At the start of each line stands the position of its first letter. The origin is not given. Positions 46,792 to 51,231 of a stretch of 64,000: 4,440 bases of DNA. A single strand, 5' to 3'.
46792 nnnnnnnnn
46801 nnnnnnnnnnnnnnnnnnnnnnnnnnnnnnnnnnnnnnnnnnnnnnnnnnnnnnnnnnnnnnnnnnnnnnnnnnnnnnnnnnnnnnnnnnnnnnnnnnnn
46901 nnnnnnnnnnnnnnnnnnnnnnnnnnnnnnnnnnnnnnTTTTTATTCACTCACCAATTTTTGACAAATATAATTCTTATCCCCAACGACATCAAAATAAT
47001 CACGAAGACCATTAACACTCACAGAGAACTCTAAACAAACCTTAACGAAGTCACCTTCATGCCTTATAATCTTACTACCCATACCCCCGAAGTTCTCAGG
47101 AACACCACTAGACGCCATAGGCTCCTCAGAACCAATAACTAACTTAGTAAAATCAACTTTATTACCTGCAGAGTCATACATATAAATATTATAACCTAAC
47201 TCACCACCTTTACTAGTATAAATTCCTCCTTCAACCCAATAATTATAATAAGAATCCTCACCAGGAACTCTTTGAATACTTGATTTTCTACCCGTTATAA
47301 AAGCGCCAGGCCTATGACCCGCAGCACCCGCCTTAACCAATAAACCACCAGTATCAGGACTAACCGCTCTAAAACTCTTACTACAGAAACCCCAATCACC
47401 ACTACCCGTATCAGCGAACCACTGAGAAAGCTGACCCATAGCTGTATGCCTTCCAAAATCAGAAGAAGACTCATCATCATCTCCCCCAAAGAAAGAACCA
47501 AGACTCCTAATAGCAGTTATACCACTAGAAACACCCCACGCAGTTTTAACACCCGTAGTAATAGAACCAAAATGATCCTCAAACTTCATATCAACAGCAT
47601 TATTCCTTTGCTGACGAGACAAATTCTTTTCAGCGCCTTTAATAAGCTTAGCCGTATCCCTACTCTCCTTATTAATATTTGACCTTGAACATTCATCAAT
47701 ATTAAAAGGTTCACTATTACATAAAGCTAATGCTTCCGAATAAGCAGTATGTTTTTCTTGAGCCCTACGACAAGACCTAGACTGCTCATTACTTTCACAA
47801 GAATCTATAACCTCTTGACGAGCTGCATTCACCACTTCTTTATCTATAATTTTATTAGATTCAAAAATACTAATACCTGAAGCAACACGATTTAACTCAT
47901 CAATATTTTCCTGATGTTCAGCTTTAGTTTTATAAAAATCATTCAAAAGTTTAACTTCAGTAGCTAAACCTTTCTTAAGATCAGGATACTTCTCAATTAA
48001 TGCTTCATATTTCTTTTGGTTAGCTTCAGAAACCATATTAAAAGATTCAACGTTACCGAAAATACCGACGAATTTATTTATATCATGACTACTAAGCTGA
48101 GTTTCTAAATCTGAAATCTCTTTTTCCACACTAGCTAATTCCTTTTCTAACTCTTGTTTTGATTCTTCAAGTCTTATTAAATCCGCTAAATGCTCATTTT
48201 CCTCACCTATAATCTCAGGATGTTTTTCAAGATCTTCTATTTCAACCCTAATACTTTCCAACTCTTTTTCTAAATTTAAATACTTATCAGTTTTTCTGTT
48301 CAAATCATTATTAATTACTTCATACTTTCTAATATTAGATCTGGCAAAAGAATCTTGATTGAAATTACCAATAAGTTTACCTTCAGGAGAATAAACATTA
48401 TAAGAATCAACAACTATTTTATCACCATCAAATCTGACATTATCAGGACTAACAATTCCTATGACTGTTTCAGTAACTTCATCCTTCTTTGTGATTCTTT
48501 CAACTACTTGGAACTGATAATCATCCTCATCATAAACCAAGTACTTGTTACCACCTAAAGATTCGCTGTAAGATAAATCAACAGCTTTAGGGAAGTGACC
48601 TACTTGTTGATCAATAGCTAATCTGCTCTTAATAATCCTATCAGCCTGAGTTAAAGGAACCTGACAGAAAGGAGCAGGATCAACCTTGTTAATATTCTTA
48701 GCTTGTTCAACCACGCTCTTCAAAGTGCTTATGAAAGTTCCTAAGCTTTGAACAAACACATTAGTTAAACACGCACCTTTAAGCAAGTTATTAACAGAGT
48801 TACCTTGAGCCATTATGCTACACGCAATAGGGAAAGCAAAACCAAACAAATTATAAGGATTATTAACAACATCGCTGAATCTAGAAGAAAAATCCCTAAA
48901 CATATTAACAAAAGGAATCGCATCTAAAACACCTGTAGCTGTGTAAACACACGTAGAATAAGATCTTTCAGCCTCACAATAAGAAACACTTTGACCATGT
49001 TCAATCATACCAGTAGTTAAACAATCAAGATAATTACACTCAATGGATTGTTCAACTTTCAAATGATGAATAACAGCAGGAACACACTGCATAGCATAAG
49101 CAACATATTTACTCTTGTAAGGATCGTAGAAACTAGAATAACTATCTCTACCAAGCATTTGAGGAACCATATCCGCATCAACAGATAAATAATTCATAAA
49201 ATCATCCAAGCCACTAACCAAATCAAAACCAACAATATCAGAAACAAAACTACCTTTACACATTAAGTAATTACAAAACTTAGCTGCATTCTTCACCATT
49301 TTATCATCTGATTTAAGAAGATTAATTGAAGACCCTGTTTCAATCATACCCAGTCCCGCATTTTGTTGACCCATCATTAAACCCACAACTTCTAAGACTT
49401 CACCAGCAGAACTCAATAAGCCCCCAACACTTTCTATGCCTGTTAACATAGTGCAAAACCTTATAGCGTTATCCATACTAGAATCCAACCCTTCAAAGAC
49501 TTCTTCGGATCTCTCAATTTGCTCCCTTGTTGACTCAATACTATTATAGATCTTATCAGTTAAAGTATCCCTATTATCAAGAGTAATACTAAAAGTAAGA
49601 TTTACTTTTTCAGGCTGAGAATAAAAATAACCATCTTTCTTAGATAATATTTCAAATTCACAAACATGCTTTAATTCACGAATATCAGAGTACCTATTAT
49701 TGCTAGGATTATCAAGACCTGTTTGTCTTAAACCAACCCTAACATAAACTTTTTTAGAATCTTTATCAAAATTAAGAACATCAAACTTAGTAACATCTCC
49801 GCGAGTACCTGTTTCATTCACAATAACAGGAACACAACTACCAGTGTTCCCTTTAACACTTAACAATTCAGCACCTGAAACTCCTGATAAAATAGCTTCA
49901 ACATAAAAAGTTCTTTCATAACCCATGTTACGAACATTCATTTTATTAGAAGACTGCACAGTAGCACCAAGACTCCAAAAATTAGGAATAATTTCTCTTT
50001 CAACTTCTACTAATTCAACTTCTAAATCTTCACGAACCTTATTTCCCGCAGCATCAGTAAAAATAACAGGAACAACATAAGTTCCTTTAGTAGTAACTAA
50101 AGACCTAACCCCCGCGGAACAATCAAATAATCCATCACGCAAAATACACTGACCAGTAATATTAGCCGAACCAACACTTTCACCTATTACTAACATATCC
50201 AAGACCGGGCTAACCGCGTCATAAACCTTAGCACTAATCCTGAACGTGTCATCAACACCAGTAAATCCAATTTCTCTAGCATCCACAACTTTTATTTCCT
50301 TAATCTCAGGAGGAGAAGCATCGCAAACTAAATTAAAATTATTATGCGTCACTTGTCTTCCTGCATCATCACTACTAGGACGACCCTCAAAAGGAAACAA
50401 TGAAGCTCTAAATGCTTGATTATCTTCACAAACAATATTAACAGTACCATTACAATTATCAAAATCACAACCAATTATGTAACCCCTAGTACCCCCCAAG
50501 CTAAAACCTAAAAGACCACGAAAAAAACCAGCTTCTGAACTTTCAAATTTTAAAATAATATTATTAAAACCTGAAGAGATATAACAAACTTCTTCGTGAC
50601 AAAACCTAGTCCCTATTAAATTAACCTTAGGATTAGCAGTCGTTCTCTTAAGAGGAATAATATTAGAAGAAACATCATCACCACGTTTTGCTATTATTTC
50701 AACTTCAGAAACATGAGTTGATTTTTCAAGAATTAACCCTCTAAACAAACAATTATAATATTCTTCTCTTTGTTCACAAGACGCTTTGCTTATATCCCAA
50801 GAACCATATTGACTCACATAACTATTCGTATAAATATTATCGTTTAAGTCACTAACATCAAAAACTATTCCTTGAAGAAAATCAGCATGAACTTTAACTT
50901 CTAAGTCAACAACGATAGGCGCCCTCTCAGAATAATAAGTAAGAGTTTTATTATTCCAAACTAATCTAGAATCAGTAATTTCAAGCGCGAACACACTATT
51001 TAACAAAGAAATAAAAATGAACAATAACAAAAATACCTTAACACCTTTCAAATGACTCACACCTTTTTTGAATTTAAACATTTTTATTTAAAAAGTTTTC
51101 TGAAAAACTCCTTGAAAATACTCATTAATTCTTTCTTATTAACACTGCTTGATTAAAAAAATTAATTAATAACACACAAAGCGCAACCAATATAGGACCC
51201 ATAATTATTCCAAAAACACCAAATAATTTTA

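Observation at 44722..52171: Operon of an AI-2E transporter and two giant domain-less extracytoplasmic proteins (1379 aa and 738 aa)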

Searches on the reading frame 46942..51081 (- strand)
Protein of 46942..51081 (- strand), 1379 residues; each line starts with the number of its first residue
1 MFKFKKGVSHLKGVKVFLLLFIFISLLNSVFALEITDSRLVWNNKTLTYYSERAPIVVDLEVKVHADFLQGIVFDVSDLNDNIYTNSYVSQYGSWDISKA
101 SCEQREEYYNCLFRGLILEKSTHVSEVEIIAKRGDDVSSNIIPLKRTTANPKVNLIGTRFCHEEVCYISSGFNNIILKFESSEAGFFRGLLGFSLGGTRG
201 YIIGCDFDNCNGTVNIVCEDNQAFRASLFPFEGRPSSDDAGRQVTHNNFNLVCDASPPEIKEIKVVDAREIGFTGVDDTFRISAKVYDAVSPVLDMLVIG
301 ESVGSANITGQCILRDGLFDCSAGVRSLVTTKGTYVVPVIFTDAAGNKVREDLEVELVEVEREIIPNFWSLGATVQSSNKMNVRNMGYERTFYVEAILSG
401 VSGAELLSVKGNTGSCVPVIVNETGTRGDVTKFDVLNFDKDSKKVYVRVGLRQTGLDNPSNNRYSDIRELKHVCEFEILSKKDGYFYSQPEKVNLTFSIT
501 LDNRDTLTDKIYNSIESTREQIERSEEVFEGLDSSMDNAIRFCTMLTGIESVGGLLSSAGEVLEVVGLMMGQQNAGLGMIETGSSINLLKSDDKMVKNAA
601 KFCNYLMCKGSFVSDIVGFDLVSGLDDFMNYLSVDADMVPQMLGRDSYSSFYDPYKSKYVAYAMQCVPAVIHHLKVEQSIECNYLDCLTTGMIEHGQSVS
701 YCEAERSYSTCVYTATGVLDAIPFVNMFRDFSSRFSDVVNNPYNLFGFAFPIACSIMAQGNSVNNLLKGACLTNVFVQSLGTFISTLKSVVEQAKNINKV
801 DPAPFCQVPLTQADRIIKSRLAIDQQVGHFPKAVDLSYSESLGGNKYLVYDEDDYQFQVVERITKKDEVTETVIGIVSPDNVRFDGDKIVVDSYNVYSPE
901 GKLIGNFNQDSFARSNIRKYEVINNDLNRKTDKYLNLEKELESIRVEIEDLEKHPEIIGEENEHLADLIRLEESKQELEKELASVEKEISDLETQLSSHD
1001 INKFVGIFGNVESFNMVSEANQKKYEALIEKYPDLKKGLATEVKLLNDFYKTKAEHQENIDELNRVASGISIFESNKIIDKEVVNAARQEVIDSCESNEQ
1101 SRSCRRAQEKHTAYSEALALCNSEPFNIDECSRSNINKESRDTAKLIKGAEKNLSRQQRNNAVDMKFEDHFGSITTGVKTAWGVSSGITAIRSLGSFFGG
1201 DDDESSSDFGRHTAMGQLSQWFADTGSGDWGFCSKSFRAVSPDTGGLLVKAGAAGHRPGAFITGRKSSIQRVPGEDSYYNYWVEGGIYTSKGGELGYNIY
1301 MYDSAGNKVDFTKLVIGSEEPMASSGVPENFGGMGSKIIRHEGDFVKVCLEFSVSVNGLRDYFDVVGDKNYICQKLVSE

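Call 4: search_protein_families(library=pfam, proteins=[window:46942-51081:-], max_evalue=1)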
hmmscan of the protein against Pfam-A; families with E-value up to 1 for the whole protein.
window:46942-51081:- (1379 aa): 10 families
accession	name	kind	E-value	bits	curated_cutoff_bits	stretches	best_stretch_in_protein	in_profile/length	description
PF20492.3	ERM_helical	-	0.042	14.3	40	1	921-994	23-97/120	Ezrin/radixin/moesin, alpha-helical domain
PF25802.1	WWC1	-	0.043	14.2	27.8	1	936-998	67-130/135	WWC1-like, helical hairpin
PF25407.1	PH_32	-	0.085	13.1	24.1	1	459-529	55-120/127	Platyhelminthes PH-like domain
PF00871.23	Acetate_kinase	-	0.089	11.9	22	1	1001-1088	27-112/392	Acetokinase family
PF04234.18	CopC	-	0.14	13.7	23.3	0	816-870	4-59/92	CopC domain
PF04201.20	TPD52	-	0.22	12.2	25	1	972-1000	3-31/108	Tumour protein D52 family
PF05974.18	DUF892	-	0.24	11.9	23.7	1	503-540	33-69/159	Domain of unknown function (DUF892)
PF23991.1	DUF7310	-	0.26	12.2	40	1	962-1015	19-67/83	Coiled-coil region of unknown function (DUF7310)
PF09340.15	NuA4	-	0.4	11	25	1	970-1000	4-34/78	Histone acetyltransferase subunit NuA4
PF22709.1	Mu_Gam-Sipho_Gp157-TOTE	-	0.7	10.3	27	1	963-997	3-37/63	Mu Gam/Sipho_Gp157-like domain of the TOTE conflict systems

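Call 5: search_protein_families(library=ncbifam, proteins=[window:46942-51081:-], max_evalue=1)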
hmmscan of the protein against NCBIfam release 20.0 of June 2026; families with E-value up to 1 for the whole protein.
window:46942-51081:- (1379 aa): 4 families
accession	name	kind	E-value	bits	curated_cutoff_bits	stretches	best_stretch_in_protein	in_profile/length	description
NF045487.1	ASRP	equivalog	0.0053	15.4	300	1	877-1074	69-240/593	archaea-specific SMC-related protein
NF052674.1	SAXB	equivalog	0.15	12.5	95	1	1135-1165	54-84/111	SoxAX-binding protein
NF045780.1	TrlF_fam_ATP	equivalog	0.23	10.1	350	1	909-1127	399-610/944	TrlF family AAA-like ATPase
TIGR04211.1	SH3_and_anchor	equivalog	0.92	9.1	65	1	923-999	78-158/198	TIGR04211 family SH3 domain-containing protein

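Call 11: find_homologous_proteins(query=window:46942-51081:-)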
Query window:46942-51081:- (1379 aa): 1 proteins with E <= 0.001 among 8000 candidates.
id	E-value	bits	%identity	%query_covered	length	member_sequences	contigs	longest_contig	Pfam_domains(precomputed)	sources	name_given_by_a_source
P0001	0.0e+0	3130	100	100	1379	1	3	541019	-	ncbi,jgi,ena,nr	ncbi:hypothetical protein KO361_02450 [Candidatus Woesearchaeota archaeon]|nr:hypothetical protein [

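Call 35: search_solved_structures(query=A1, max_evalue=1)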
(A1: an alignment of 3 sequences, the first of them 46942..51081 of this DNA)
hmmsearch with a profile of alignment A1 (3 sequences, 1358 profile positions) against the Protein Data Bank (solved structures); distinct sequences matched with E-value up to 1: 0.

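Call 118: find_encoding_contigs(protein=P0001, flank=1000, max_places=3)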
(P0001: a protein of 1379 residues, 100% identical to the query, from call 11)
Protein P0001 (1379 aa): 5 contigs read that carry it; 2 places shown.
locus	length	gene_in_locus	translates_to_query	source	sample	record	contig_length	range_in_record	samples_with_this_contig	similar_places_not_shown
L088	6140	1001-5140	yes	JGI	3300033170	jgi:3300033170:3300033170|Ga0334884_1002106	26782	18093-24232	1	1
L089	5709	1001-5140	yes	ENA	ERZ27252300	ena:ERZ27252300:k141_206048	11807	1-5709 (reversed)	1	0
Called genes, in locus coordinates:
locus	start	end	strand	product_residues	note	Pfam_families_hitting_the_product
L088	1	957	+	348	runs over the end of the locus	PF01594:AI-2E_transport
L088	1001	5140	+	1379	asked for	-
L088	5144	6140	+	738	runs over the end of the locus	-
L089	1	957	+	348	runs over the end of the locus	PF01594:AI-2E_transport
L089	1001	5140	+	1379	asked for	-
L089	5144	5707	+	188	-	?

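Call 122: search_protein_families(library=phrogs, proteins=[window:46942-51081:-], max_evalue=0.01)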
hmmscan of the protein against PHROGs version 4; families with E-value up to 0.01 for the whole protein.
window:46942-51081:- (1379 aa): 1 family
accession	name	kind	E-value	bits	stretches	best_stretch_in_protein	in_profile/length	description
phrog_20590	-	other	0.0048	17.4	1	936-998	23-86/242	peptidase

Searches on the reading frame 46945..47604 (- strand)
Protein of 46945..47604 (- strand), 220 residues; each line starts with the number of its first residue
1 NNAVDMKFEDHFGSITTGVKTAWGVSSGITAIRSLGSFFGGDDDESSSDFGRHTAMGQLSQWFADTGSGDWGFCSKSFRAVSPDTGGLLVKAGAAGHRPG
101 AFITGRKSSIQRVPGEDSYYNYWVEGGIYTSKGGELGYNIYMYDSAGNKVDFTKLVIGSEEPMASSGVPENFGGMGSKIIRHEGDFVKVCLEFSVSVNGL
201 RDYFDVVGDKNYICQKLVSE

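Call 96: search_solved_structures(query=A9, max_evalue=5)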
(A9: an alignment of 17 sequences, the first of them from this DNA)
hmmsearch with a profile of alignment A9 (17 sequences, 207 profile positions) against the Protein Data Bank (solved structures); distinct sequences matched with E-value up to 5: 3.
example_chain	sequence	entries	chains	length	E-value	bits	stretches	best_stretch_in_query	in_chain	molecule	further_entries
6rwa_A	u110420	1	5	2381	0.63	12.8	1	119-184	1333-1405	TcdA4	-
8zfh_B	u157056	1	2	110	0.9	12.3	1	169-189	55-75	ORF1ab polyprotein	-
6h6z_C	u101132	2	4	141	1.1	11.9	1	52-121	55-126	Nanobody (VHH) Nano-62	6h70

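Call 97: search_protein_families(library=pfam, alignment_id=A9, max_evalue=1)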
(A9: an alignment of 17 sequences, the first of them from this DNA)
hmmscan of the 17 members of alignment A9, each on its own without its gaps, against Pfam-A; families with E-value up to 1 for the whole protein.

A. member 1, seq(220 aa): 0 families

B. families by the number of members that match (of 17 scanned): 8 families
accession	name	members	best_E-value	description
PF20623.4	Sgo0707_N2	1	0.00086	Sgo0707 N2 domain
PF12219.14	End_tail_spike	1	0.001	Catalytic domain of bacteriophage endosialidase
PF14852.12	Fis1_TPR_N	1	0.015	Fis1 N-terminal tetratricopeptide repeat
PF20622.4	Big_15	1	0.033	Bacterial Ig domain (Big_16)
PF16686.11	POT1PC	1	0.047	ssDNA-binding domain of telomere protection protein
PF25410.1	PH_34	1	0.13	PH-like domain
PF12985.13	DUF3869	1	0.14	Domain of unknown function (DUF3869)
PF05589.17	DUF768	1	0.55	Protein of unknown function (DUF768)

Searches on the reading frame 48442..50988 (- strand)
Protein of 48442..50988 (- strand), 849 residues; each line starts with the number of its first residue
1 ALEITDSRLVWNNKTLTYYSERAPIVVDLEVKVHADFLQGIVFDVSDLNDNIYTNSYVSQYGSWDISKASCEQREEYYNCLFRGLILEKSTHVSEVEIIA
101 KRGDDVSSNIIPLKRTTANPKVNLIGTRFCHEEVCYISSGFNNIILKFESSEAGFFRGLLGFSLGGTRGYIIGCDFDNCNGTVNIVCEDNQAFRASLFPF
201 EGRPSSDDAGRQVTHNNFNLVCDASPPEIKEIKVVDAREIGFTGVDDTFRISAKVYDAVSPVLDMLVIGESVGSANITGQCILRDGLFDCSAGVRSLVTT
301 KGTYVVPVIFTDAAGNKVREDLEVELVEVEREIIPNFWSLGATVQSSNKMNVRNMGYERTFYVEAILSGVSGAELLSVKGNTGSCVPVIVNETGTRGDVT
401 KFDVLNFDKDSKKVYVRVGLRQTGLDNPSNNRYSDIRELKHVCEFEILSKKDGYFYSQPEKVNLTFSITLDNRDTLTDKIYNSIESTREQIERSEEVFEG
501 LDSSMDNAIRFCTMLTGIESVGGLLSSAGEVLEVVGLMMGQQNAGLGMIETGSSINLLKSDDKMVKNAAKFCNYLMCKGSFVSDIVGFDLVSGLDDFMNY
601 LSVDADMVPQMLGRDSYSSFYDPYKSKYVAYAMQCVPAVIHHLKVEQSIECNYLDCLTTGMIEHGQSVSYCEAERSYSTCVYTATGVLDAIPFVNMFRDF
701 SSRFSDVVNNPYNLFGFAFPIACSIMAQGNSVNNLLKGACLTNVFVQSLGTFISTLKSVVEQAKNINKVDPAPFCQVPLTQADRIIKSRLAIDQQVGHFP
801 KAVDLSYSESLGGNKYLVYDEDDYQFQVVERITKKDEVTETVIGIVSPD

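Call 90: predict_structure(alignment_id=A8)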
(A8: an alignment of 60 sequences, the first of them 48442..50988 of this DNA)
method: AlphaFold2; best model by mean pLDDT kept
length: 849 residues; sequences in the alignment: 60
mean_pLDDT: 81.7   pTM: 0.62
mean pLDDT of the five models: 81.7, 81.5, 79.7, 79.5, 79.2
residues with pLDDT >= 90: 448; 70-90: 200; 50-70: 104; < 50: 97
segments of 3 or more residues with pLDDT < 50: 526-560, 731-733, 797-849
pLDDT, mean of each block of 10 residues (from residue 1): 94 93 94 93 93 83 91 95 94 90 95 94 97 96 96 92 95 95 97 96 93 95 98 94 96 98 98 98 98 98 98 98 97 97 96 86 97 96 94 95 96 97 76 90 97 97 97 77 89 86 81 71 50 41 36 45 71 76 57 65 70 72 87 86 91 92 85 92 86 78 73 61 58 51 50 55 64 83 84 58 42 35 35 32 31
secondary structure, 60 per line:
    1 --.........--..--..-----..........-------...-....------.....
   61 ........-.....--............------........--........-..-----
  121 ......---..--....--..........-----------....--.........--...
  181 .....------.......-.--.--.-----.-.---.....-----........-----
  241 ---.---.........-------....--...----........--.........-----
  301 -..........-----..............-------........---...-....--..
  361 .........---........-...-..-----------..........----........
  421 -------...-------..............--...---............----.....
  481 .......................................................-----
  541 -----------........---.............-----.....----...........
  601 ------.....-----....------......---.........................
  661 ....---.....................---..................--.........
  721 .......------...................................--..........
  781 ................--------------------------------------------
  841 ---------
elements in order (helices of 4 or more, strands of 3 or more residues): E3-11 E25-34 E42-44 H56-63 E70-74 E77-88 E95-102 E105-112 E121-126 E134-137 E140-149 E161-164 E167-175 E178-185 E192-198 E218-222 E228-235 E248-256 E264-267 E277-284 E287-295 E302-311 E317-330 E338-345 E349-351 H353-356 E359-369 E373-380 E399-408 E413-420 E438-451 E454-456 E460-471 H476-535 H552-559 H563-575 H581-585 H590-600 H607-611 H617-620 H627-632 H636-664 H668-688 H692-709 H712-727 H734-768 H771-796

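Call 92: search_solved_structures(query=A8, max_evalue=1)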
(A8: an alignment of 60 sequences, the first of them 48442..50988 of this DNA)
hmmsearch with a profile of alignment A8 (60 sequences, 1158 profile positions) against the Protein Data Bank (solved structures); distinct sequences matched with E-value up to 1: 11.
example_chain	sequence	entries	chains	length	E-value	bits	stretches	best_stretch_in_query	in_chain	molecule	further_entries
8cxj_D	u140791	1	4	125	0.0045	18.1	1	262-358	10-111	Surface protein R28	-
6v3p_C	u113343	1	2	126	0.14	13.2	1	53-139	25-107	IgA FC receptor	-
2lch_A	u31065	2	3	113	0.17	12.9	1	487-573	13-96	Protein OR38 | computationally designed four-helix bundle protein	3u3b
7e58_A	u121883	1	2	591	0.53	11.2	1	763-962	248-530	Guanylate-binding protein 2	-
7m1s_A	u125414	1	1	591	0.53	11.2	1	763-962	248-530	Guanylate-binding protein 2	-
8iqg_A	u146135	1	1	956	0.56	11.1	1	856-951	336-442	Chromatin assembly factor 1 subunit A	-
8iqf_A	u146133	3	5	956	0.56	11.1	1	856-951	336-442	Chromatin assembly factor 1 subunit A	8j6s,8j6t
6em8_A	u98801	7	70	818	0.89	10.5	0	855-972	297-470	ATP-dependent Clp protease ATP-binding subunit ClpC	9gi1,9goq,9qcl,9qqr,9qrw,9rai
21ty_A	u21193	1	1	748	0.96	10.4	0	855-981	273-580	Free fatty acid receptor 2,human free fatty acid receptor 2 (FFA2) fused with de novo desi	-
6em9_A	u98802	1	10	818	0.98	10.3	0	855-980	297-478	ATP-dependent Clp protease ATP-binding subunit ClpC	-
4tko_B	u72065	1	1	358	0.99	10.3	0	833-949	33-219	EmrA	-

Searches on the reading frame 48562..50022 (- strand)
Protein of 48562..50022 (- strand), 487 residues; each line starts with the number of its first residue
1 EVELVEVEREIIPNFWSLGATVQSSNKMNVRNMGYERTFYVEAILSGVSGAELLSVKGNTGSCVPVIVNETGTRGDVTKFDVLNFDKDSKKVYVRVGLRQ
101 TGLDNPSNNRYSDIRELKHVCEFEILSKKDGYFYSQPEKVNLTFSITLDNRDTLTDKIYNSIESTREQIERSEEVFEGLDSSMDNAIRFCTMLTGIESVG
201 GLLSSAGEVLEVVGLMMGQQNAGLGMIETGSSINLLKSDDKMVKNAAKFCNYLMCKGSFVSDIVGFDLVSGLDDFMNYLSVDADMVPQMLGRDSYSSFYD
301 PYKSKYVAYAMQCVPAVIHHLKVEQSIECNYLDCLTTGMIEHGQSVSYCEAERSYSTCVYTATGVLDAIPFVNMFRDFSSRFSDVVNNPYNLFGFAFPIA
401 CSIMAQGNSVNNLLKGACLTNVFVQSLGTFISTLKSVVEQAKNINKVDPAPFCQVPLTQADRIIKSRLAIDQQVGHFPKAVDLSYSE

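Call 63: search_protein_representatives(alignment_id=A4)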
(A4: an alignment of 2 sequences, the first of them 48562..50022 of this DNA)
Query: 2 sequences, 561 profile positions. Proteins with E-value up to 0.001 (for the whole library): 1087; up to 1e-10: 684; up to 1e-30: 85. The best 150 are listed.
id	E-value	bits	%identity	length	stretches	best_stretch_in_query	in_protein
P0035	2.1e-291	984.0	-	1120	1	1-536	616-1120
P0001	5.6e-270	913.3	-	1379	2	6-280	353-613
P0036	7.6e-76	272.4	-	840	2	336-559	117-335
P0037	7.7e-76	272.4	-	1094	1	4-532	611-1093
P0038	1.1e-68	248.8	-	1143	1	4-532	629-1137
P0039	1.1e-63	232.3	-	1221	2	6-281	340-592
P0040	2.9e-62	227.6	-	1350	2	371-548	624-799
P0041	1.7e-59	218.5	-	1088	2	371-542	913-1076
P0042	1.2e-56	209.0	-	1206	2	366-536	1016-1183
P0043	9.3e-56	206.1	-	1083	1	11-532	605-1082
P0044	2.4e-54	201.5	-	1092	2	373-532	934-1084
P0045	1.6e-51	192.1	-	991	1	7-465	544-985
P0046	1.4e-50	189.0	-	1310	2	7-284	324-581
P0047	1.7e-50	188.8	-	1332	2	356-531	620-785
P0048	5.9e-50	186.9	-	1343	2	353-531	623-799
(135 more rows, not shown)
